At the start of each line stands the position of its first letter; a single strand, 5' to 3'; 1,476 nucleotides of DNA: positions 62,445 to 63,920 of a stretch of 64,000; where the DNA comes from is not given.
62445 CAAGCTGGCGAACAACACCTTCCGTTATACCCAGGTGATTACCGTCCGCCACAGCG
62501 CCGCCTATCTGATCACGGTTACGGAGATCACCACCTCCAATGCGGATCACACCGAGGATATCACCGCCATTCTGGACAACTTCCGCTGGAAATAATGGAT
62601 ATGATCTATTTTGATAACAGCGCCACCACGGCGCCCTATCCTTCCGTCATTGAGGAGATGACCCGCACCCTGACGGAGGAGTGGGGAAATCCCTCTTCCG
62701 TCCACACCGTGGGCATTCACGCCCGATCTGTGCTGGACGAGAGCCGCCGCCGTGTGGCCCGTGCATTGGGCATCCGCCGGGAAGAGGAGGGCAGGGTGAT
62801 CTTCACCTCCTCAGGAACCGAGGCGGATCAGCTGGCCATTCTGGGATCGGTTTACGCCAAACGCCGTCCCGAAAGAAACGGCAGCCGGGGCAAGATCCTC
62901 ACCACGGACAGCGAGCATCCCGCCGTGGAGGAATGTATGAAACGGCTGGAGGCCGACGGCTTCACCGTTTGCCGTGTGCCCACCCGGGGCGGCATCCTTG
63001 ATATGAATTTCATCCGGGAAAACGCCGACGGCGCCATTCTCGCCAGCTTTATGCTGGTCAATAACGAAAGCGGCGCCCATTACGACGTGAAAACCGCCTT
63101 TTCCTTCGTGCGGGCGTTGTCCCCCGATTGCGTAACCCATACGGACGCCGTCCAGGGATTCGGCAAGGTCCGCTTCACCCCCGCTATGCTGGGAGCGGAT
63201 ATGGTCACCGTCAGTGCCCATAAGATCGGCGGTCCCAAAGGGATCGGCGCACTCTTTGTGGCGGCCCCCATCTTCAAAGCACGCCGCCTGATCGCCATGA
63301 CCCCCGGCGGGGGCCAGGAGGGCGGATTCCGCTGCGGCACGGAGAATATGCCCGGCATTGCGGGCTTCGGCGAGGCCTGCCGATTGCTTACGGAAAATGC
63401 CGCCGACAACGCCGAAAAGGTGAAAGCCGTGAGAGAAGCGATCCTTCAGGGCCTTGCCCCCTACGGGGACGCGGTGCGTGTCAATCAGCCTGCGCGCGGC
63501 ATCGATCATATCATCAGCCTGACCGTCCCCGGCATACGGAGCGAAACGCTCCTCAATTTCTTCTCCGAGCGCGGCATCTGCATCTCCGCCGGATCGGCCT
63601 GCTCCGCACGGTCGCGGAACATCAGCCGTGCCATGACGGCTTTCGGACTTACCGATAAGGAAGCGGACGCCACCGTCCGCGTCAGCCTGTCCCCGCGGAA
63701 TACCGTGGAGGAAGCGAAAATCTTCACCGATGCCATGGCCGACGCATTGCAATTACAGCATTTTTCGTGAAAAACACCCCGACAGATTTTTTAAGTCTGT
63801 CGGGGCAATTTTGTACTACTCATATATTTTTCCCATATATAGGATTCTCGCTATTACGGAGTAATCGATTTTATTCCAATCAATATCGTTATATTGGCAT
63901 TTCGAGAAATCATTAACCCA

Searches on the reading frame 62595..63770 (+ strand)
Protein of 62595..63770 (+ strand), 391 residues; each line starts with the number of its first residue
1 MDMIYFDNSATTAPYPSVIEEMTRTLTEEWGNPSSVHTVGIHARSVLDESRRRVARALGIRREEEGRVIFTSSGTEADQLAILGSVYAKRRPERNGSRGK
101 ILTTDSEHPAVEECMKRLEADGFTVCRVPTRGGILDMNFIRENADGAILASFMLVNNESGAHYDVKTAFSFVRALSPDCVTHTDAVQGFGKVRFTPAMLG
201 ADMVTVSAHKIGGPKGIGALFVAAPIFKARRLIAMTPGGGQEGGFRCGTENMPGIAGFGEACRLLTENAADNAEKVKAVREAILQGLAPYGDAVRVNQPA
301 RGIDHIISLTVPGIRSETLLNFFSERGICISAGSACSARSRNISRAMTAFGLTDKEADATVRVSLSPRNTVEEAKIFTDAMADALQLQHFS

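Call 68: find_encoding_contigs(protein=window:62595-63770:+, flank=3000, max_places=10)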
Protein window:62595-63770:+ (391 aa): 5 contigs read that carry it; 5 places shown.
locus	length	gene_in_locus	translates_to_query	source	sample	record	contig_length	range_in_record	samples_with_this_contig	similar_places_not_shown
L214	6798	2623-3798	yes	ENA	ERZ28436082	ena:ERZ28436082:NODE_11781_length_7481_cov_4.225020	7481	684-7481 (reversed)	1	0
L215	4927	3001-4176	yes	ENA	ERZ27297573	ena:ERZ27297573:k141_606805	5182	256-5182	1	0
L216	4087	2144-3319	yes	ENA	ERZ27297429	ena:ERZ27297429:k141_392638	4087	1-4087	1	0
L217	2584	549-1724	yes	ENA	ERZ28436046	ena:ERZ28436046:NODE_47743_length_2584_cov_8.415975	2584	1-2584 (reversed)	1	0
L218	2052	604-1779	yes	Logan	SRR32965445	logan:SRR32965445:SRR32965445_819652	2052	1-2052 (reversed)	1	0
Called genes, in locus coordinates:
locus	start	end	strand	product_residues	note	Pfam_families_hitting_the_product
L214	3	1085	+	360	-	?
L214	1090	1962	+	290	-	PF13353:Fer4_12 (faint), PF04055:Radical_SAM (weak)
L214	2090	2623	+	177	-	PF18933:PsbP_2 (weak)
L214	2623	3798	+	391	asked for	PF00266:Aminotran_5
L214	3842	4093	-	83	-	PF24693:DUF7660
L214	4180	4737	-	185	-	-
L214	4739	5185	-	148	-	-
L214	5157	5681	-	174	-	PF11842:DUF3362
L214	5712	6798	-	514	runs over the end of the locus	PF08497:Radical_SAM_N, PF04055:Radical_SAM (weak)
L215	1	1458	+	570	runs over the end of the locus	?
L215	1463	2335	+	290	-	PF13353:Fer4_12 (faint), PF04055:Radical_SAM (weak)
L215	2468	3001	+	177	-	PF18933:PsbP_2 (weak)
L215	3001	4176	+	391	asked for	PF00266:Aminotran_5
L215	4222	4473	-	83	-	PF24693:DUF7660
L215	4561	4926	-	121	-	?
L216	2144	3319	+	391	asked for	PF00266:Aminotran_5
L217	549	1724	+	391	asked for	PF00266:Aminotran_5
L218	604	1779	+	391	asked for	PF00266:Aminotran_5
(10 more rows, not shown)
